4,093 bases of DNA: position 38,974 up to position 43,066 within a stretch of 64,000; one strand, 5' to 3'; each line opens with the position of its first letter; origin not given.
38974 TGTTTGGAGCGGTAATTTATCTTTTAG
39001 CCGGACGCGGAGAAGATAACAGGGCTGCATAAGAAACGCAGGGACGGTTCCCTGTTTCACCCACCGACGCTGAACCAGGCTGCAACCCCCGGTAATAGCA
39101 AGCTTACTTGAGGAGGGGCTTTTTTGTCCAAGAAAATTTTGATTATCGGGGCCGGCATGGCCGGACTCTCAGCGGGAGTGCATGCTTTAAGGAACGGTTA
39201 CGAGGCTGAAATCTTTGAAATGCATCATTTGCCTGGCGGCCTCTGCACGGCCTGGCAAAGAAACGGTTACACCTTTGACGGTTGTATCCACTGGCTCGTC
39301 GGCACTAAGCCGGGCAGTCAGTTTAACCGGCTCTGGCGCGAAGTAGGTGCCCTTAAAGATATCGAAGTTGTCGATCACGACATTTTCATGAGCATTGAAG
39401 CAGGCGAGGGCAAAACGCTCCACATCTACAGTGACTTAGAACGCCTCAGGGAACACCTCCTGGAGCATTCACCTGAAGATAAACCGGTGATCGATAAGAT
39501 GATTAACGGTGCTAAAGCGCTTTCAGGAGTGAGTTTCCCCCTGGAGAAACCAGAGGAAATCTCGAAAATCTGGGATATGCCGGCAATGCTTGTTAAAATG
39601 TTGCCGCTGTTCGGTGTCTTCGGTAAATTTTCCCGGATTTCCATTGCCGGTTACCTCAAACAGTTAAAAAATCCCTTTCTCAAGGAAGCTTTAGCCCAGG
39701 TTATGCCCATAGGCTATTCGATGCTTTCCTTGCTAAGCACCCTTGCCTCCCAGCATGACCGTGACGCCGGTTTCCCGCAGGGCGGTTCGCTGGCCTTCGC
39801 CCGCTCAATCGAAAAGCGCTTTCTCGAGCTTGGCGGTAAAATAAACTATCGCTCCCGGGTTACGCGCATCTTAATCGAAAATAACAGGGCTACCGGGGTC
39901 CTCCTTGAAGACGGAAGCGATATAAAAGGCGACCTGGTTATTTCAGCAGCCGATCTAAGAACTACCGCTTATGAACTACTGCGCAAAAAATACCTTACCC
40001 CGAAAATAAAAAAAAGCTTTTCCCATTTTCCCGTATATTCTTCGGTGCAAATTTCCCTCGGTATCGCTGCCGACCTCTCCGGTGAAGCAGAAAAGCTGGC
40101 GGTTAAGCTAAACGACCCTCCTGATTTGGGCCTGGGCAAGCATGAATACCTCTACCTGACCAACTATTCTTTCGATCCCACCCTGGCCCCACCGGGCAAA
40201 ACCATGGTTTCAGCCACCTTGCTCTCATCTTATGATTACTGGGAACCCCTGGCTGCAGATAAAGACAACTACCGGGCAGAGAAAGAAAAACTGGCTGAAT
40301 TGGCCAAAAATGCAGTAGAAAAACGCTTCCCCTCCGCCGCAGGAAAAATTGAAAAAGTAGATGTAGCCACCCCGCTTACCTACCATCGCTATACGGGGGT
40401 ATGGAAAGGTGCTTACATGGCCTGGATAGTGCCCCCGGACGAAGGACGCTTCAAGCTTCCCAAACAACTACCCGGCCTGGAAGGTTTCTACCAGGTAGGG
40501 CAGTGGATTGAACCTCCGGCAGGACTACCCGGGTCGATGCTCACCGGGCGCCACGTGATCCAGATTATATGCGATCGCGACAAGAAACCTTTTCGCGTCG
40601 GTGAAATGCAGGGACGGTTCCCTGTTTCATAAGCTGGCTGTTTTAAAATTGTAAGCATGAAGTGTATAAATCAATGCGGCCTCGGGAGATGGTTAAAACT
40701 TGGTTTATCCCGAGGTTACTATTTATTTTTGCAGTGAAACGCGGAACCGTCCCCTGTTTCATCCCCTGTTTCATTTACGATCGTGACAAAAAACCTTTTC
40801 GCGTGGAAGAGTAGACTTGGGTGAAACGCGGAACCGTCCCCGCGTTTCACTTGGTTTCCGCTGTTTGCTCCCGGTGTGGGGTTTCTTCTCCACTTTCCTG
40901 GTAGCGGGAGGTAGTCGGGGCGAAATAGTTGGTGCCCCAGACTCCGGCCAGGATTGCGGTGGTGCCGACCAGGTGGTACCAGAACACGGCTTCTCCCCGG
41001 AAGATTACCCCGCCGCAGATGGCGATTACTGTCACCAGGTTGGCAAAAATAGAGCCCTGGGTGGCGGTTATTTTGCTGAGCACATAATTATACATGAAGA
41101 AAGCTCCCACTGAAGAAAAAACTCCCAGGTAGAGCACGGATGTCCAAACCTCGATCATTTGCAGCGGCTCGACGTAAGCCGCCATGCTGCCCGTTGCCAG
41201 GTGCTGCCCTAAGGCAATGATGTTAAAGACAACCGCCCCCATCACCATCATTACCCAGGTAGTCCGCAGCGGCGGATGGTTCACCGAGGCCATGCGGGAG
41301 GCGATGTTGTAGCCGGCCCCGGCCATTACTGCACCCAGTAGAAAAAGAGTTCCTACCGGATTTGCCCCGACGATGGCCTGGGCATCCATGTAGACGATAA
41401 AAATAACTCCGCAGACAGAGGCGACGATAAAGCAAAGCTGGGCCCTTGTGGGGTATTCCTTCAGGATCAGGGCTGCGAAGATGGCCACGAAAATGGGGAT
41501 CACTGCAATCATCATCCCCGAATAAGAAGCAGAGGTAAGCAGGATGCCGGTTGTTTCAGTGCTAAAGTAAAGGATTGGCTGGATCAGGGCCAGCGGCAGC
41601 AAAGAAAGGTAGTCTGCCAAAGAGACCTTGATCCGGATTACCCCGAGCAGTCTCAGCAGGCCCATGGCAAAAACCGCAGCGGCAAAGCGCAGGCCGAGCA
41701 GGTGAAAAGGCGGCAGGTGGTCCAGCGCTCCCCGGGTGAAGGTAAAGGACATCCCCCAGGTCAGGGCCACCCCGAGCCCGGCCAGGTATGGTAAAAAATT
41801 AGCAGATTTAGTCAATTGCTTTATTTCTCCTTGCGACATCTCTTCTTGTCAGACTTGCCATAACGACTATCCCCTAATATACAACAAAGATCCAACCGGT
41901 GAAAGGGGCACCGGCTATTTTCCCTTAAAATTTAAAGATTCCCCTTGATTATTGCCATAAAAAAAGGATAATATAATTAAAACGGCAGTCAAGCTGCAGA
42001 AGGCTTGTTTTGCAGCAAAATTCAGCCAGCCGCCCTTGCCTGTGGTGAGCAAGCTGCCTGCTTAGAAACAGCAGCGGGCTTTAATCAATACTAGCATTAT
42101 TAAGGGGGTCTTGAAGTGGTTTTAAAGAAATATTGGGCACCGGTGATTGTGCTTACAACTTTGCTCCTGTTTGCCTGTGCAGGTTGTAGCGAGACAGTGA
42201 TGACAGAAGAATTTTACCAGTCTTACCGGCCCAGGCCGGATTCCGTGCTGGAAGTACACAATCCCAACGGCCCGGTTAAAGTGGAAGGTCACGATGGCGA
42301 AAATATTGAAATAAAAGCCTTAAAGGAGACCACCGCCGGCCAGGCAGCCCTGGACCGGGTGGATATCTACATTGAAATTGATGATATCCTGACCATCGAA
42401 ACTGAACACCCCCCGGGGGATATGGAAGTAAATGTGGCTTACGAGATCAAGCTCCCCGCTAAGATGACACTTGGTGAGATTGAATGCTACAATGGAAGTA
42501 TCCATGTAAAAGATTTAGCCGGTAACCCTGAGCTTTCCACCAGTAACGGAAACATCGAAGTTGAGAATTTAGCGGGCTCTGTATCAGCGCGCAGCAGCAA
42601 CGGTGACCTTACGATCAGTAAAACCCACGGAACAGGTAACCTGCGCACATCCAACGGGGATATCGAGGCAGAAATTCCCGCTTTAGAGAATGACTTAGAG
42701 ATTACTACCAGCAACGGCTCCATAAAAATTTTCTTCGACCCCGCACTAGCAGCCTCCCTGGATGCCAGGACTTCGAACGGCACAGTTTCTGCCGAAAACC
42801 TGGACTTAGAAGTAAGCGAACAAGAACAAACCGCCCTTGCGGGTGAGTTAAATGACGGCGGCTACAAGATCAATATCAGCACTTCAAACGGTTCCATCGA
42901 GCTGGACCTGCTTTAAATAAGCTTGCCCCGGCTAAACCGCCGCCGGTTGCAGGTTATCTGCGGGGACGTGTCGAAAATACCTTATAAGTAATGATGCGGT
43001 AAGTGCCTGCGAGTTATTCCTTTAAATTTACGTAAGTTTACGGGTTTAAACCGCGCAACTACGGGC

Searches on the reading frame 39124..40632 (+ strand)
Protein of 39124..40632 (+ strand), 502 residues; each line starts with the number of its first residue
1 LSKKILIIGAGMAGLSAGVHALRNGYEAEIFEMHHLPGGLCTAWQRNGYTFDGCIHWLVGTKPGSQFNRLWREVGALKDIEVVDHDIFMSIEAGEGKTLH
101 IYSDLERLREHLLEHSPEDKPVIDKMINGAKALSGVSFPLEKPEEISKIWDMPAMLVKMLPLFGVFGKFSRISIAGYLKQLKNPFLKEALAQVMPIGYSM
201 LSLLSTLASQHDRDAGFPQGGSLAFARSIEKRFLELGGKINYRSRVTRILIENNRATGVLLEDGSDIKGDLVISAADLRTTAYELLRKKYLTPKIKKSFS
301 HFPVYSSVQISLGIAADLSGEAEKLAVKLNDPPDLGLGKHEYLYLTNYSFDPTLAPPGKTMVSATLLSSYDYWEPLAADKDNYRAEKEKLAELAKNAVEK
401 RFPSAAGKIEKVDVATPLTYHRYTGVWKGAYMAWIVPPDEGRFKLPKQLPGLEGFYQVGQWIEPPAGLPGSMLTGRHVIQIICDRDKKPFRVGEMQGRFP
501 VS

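Call 59: search_protein_families(library=pfam, proteins=[window:39124-40632:+], max_evalue=0.00001)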
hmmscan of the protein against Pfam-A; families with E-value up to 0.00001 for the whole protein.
window:39124-40632:+ (502 aa): 3 families
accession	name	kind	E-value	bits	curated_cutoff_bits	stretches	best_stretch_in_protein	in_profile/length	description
PF01593.30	Amino_oxidase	-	4.1e-23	82.8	19.8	1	12-478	1-438/443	Flavin containing amine oxidoreductase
PF13450.12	NAD_binding_8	-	1.2e-13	51.5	21.9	1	7-73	1-67/68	NAD(P)-binding Rossmann-like domain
PF01266.30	DAO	-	1e-09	38.8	27.9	0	4-72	1-65/353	FAD dependent oxidoreductase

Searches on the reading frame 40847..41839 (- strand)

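Call 12: search_protein_families(library=pfam, proteins=[window:40847-41839:-], max_evalue=0.001)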
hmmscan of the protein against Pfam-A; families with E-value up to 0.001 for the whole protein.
window:40847-41839:- (330 aa): 2 families
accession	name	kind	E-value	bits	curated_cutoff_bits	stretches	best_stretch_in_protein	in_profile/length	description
PF00892.27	EamA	-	1.3e-36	126.3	28.2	2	18-149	4-134/135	EamA-like transporter family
PF03151.22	TPT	-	9.4e-05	22.4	30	1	56-300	44-287/291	Triose-phosphate Transporter family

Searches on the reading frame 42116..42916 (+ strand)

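Call 12: search_protein_families(library=pfam, proteins=[window:42116-42916:+], max_evalue=0.001)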
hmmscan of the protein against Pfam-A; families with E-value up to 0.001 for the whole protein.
window:42116-42916:+ (266 aa): 2 families
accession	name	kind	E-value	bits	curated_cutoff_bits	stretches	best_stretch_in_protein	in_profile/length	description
PF13349.12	DUF4097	-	3.1e-17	63.2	22.9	1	80-263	66-246/247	Toastrack DUF4097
PF05359.17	DUF748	-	1.4e-05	23.8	50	1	70-243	408-576/1037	Domain of Unknown Function (DUF748)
